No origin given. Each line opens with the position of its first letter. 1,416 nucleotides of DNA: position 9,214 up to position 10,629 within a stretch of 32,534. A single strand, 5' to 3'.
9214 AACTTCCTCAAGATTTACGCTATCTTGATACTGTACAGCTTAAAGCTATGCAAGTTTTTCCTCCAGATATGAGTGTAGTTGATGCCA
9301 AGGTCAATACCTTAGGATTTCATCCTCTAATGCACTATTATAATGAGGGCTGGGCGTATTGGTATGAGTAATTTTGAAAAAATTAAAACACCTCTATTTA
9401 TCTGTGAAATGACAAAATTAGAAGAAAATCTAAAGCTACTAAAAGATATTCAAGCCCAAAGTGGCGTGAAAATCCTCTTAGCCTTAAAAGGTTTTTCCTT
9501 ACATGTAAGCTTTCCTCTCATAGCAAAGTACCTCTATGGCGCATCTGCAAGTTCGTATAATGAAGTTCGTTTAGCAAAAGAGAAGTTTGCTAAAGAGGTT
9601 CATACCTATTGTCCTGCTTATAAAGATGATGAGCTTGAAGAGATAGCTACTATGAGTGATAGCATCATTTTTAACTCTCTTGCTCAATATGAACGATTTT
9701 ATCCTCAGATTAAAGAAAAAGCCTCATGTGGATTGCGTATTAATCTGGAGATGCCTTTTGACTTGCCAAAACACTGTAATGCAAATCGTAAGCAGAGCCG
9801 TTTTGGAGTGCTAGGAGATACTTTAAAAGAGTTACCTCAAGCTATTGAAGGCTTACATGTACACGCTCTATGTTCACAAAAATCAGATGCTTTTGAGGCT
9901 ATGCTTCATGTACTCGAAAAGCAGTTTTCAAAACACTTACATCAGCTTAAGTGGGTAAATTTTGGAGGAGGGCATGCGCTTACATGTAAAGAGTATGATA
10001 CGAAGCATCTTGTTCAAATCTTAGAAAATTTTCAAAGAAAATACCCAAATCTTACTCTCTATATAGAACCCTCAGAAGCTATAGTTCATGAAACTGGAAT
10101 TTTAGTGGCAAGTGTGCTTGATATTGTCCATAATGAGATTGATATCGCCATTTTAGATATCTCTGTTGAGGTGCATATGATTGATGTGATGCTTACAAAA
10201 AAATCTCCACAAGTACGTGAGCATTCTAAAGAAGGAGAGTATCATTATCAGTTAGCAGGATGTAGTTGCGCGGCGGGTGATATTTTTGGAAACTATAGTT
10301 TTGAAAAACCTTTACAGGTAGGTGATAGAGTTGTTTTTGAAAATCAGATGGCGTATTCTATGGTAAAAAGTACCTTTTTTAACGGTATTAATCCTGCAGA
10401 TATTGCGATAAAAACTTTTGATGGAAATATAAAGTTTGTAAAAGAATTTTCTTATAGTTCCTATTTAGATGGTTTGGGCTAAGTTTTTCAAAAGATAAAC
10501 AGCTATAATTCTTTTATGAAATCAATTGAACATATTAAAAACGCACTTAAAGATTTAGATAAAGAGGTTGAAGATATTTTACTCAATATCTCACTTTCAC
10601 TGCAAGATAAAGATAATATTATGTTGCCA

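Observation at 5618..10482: Six-gene translationally coupled operon linking two zinc-ribbon DUF4178 proteins, a mini-TM protein, DUF350, a membrane SpeE-like enzyme and NspC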

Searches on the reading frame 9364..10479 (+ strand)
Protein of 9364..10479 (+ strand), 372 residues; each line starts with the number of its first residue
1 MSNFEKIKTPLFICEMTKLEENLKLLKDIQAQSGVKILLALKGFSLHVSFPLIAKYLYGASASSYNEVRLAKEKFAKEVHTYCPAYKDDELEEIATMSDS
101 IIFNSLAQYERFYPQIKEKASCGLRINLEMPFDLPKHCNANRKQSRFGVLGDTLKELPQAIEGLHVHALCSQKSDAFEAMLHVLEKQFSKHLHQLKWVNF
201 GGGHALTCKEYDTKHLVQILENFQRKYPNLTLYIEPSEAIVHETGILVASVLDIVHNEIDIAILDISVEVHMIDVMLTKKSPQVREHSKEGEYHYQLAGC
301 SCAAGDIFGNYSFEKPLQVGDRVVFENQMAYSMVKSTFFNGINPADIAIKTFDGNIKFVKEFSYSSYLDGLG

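Call 6: search_protein_families(library=pfam, proteins=[window:9364-10479:+], max_evalue=0.01)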
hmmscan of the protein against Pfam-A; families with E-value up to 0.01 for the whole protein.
window:9364-10479:+ (372 aa): 1 family
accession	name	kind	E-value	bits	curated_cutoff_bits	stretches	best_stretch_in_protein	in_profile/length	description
PF00278.28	Orn_DAP_Arg_deC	-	8e-12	45.7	23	1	243-327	6-93/95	Pyridoxal-dependent decarboxylase, C-terminal sheet domain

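Call 8: search_protein_families(library=ncbifam, proteins=[window:9364-10479:+], max_evalue=0.001)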
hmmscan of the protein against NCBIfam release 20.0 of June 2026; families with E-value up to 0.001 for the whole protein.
window:9364-10479:+ (372 aa): 5 families
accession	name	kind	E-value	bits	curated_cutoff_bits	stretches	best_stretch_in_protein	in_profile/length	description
TIGR01047.1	nspC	equivalog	2.5e-127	424.5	409.05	1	7-367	1-376/380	carboxynorspermidine decarboxylase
TIGR01048.1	lysA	equivalog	1.5e-19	69.8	297.9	1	5-343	21-388/417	diaminopimelate decarboxylase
NF006515.0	PRK08961.1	equivalog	1.5e-15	56.2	802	1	9-345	503-854/861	bifunctional aspartate kinase/diaminopimelate decarboxylase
TIGR03099.1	dCO2ase_PEP1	hypoth_equivalog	3.5e-06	26.3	478.45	1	8-335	24-382/398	pyridoxal-dependent decarboxylase, exosortase A system-associated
NF041039.1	FslC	exception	7.9e-06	24.9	500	1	143-350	175-404/418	rhizoferrin biosystnesis N-citrylornithine decarboxylase FslC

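Call 18: search_solved_structures(query=window:9364-10479:+, max_evalue=0.00001, show_alignments=2)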
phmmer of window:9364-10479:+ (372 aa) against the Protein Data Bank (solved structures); distinct sequences matched with E-value up to 0.00001: 6.
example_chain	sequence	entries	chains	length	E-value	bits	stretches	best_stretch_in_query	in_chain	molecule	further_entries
3n29_A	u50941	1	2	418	6.2e-95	321.8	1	4-367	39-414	Carboxynorspermidine decarboxylase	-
36gy_A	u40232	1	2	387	1.4e-89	304.2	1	2-370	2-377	Carboxynorspermidine/carboxyspermidine decarboxylase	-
9eaf_A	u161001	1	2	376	4.3e-83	282.8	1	4-367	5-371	Carboxynorspermidine decarboxylase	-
3mt1_A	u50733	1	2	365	4e-71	243.4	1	7-370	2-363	Putative carboxynorspermidine decarboxylase protein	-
3n2b_A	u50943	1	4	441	9.7e-07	31.7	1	115-357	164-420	Diaminopimelate decarboxylase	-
2yxx_A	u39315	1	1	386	3.7e-06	29.8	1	89-360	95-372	Diaminopimelate decarboxylase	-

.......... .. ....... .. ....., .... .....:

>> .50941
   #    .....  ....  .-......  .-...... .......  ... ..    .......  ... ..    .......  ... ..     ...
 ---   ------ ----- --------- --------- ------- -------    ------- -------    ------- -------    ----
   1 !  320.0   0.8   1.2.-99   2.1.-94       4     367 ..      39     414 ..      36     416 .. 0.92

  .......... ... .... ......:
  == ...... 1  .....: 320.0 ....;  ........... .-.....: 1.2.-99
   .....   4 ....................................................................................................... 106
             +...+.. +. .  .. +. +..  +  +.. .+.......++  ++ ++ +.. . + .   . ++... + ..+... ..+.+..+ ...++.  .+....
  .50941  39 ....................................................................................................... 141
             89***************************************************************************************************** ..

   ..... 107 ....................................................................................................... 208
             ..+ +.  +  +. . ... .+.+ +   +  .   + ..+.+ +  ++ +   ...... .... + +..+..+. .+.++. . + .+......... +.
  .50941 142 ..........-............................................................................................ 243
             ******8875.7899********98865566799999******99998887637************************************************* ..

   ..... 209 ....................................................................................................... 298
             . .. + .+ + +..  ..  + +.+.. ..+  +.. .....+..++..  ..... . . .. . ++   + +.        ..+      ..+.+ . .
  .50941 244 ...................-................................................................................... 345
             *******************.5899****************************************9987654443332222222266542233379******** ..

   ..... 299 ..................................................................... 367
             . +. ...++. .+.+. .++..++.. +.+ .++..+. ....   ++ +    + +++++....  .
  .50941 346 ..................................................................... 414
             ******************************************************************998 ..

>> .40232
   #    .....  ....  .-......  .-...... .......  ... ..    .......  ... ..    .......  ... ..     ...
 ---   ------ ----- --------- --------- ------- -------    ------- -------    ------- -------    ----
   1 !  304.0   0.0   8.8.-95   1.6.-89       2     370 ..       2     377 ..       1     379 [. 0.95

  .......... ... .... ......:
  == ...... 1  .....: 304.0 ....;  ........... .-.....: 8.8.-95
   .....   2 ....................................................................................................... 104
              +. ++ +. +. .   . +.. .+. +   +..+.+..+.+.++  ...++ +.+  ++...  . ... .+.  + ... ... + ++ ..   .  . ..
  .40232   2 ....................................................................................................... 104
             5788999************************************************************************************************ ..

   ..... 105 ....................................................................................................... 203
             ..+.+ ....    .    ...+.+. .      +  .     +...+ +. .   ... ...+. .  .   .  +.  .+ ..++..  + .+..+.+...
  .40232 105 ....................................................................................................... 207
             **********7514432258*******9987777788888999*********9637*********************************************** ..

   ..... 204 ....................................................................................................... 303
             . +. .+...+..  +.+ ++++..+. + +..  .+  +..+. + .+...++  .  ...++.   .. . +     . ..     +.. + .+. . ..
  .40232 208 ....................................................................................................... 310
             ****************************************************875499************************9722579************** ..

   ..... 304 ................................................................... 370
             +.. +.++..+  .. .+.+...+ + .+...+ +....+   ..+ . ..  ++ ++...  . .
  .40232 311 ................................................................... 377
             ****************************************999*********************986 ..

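Call 49: find_homologous_proteins(query=window:9364-10479:+, max_evalue=1e-20)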
Query window:9364-10479:+ (372 aa): 7823 proteins with E <= 1e-20 among 8000 candidates; the best 120 are listed.
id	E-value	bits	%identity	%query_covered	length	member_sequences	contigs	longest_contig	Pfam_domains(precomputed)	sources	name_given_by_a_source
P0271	2.6e-248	841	100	100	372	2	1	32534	PF00278.29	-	-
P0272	3.0e-188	644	74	99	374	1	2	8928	PF00278.29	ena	-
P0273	2.5e-187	641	75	99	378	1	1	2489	PF00278.29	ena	-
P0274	3.7e-187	640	74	99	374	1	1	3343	PF00278.29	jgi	-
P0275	7.0e-185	633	75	99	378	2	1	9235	PF00278.29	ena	-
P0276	2.7e-180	617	72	99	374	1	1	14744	PF00278.29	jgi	-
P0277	1.3e-179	615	74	97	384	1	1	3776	PF00278.29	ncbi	-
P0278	7.5e-178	609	71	99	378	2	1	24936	PF00278.29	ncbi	-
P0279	4.9e-173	594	70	99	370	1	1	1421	PF00278.29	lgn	-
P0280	3.2e-171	588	69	99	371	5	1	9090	PF00278.29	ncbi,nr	ncbi:MAG: carboxynorspermidine decarboxylase [Campylobacterota bacterium]|nr:carboxynorspermidine de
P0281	5.9e-169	580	68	100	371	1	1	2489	PF00278.29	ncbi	-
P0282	1.3e-165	569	68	100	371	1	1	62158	PF00278.29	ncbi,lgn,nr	ncbi:MAG: carboxynorspermidine decarboxylase [Campylobacterota bacterium]|nr:carboxynorspermidine de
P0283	4.7e-165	567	64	99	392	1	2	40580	PF00278.29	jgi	-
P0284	6.8e-165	567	68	98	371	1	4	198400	PF00278.29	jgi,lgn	jgi:carboxynorspermidine decarboxylase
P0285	1.9e-163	562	64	100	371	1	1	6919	PF00278.29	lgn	-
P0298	1.1e-111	392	50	97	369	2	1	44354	PF00278.29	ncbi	-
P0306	1.5e-110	388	51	97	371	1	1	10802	PF00278.29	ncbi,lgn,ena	-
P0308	2.6e-110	387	50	97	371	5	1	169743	PF00278.29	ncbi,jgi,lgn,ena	-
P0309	3.6e-110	387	51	97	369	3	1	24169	PF00278.29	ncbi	-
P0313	1.3e-109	385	50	97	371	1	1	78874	PF00278.29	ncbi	-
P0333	1.2e-107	379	49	98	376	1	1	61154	PF02784.23,PF00278.29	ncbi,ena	-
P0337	3.3e-107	377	51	98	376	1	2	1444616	PF00278.29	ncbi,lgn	-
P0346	9.1e-107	376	48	99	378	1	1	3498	PF00278.29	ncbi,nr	ncbi:MAG: carboxynorspermidine decarboxylase [Hydrogenimonas sp.]|nr:carboxynorspermidine decarboxyl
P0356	1.9e-106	375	47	100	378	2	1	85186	PF00278.29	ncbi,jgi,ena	-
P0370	7.8e-106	373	48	98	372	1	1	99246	PF00278.29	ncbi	-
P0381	1.6e-105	372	48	99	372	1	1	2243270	PF00278.29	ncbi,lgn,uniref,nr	ncbi:carboxynorspermidine decarboxylase [Arcobacter sp. FWKO B]|uniref:carboxynorspermidine decarbox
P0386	2.1e-105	371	48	100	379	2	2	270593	PF00278.29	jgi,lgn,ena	-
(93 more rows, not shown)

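Call 53: list_cluster_members(proteins=[P0298, P0306, P0308, P0309, P0313, P0337, P0386, P0370, P0356, P0333])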
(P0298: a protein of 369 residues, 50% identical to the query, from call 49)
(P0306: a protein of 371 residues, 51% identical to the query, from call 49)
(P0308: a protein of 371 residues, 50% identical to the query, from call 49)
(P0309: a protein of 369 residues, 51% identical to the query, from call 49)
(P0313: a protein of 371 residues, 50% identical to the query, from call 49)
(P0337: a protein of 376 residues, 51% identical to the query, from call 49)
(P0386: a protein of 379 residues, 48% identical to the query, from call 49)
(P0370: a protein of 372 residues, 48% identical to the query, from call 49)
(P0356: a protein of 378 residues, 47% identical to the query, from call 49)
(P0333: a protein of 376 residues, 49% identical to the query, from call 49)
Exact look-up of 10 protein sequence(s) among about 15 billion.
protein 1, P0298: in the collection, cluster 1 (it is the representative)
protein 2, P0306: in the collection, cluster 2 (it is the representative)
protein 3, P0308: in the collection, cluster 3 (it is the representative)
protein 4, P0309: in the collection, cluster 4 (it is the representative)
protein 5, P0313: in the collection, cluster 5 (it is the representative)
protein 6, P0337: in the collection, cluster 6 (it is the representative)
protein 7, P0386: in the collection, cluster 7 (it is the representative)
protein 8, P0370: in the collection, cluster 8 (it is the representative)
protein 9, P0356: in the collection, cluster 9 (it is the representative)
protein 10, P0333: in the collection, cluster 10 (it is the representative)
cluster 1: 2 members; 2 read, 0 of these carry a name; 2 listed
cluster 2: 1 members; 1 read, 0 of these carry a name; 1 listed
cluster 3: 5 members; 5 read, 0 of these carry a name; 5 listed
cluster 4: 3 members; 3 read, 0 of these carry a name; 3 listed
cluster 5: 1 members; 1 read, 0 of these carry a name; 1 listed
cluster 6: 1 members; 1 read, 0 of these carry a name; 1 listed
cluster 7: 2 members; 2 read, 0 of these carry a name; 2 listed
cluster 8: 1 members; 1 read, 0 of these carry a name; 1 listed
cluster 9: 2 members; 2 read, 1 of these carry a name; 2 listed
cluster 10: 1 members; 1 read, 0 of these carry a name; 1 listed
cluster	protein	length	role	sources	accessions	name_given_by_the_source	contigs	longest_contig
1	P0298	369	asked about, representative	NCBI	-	-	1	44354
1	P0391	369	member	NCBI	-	-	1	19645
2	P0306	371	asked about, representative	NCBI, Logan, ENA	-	-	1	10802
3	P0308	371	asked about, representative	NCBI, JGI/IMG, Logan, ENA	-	-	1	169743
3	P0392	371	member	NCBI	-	-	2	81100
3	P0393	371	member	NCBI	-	-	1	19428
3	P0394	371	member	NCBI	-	-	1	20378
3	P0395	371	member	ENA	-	-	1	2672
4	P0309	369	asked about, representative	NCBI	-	-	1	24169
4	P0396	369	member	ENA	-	-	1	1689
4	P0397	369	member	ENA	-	-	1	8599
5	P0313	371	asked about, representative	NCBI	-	-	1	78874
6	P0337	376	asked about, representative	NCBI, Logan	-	-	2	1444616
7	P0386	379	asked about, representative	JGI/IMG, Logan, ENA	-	-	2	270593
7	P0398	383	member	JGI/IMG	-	-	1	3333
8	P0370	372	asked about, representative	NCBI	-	-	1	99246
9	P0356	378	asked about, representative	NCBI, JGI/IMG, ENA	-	-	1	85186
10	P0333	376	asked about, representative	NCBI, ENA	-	-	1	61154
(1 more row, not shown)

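Call 61: search_solved_structures(query=window:9364-10479:+, max_evalue=1e-30, show_alignments=4)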
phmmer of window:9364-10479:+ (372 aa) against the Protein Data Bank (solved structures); distinct sequences matched with E-value up to 1e-30: 4.
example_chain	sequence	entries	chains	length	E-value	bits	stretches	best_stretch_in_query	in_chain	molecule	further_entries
3n29_A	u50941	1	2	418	6.2e-95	321.8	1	4-367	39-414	Carboxynorspermidine decarboxylase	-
36gy_A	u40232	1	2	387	1.4e-89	304.2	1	2-370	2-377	Carboxynorspermidine/carboxyspermidine decarboxylase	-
9eaf_A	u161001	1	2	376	4.3e-83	282.8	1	4-367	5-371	Carboxynorspermidine decarboxylase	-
3mt1_A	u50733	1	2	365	4e-71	243.4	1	7-370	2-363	Putative carboxynorspermidine decarboxylase protein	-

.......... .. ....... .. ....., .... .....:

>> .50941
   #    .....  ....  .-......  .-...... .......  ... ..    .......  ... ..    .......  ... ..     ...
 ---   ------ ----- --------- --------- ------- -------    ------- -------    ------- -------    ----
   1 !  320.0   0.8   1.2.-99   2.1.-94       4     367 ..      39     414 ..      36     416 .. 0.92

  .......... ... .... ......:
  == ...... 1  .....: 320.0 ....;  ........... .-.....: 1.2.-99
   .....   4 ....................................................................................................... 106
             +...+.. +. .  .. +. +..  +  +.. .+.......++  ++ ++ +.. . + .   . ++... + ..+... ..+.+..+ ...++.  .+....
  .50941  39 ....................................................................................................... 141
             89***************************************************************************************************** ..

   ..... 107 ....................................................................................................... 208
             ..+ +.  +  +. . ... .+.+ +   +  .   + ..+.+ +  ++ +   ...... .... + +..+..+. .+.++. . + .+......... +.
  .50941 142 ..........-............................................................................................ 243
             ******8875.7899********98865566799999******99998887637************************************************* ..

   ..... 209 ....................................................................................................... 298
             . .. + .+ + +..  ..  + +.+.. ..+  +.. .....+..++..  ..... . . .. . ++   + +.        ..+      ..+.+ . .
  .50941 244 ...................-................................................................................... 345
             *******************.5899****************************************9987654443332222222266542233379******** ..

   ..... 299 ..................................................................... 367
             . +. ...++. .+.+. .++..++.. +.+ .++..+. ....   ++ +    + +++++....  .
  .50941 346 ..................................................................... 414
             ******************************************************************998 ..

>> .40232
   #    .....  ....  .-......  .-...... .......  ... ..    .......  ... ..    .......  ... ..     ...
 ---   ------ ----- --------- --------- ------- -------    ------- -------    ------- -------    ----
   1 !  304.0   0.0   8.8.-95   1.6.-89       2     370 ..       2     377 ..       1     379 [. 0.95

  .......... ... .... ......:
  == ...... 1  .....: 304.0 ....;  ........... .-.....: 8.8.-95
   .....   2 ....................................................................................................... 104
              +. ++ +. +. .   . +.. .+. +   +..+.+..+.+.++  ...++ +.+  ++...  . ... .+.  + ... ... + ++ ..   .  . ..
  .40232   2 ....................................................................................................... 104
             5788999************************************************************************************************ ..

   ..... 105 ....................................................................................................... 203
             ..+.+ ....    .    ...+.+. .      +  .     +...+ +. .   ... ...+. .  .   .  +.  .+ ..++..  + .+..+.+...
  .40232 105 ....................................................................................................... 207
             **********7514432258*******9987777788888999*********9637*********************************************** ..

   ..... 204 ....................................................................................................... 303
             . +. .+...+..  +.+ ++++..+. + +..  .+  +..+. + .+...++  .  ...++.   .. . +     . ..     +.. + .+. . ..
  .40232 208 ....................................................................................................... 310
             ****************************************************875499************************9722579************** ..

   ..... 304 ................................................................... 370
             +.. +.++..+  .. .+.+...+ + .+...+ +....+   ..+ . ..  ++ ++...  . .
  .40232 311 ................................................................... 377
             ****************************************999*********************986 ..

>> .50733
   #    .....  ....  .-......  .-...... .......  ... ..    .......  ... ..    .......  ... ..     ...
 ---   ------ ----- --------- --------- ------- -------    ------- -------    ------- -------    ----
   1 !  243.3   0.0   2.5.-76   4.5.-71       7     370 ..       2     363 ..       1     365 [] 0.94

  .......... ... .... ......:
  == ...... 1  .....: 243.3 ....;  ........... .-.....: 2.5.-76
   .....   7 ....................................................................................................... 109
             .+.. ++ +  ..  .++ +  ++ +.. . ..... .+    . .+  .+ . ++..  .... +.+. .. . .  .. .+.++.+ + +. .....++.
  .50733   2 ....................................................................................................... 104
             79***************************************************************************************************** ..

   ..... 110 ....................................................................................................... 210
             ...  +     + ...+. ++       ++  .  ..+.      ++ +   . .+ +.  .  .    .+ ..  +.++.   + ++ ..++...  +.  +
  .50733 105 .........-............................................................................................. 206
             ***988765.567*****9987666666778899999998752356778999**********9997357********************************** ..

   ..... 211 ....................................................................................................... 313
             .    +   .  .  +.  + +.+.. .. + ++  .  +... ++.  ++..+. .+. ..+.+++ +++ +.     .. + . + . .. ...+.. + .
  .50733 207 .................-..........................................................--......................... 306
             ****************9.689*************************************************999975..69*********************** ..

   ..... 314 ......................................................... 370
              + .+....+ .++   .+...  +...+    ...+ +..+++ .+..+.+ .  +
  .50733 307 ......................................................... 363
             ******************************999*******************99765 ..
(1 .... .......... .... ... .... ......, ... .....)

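Call 83: search_protein_families(library=ncbifam, proteins=[P0381, P0346, P0308, P0337], max_evalue=1e-20)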
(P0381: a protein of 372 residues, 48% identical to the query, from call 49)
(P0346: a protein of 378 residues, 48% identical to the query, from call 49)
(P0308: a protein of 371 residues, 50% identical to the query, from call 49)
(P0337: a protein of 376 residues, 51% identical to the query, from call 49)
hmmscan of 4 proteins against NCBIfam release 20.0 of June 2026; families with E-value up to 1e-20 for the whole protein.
P0381 (372 aa): 1 family
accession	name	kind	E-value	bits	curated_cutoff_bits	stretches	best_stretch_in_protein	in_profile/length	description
TIGR01047.1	nspC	equivalog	5.2e-174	578.1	409.05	1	4-371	1-380/380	carboxynorspermidine decarboxylase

P0346 (378 aa): 1 family
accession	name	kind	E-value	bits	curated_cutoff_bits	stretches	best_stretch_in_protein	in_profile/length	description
TIGR01047.1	nspC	equivalog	4.8e-166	551.9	409.05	1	7-377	1-380/380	carboxynorspermidine decarboxylase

P0308 (371 aa): 1 family
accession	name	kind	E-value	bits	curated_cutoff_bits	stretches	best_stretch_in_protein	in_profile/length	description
TIGR01047.1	nspC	equivalog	1.8e-169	563.2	409.05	1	4-370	1-379/380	carboxynorspermidine decarboxylase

P0337 (376 aa): 1 family
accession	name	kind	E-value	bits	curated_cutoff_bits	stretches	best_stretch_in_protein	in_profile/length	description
TIGR01047.1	nspC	equivalog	5.7e-159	528.6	409.05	1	1-375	1-380/380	carboxynorspermidine decarboxylase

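Call 86: search_protein_families(library=padloc, proteins=[window:9364-10479:+], max_evalue=0.01)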
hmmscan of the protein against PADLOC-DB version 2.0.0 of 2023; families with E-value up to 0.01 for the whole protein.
window:9364-10479:+ (372 aa): 0 families
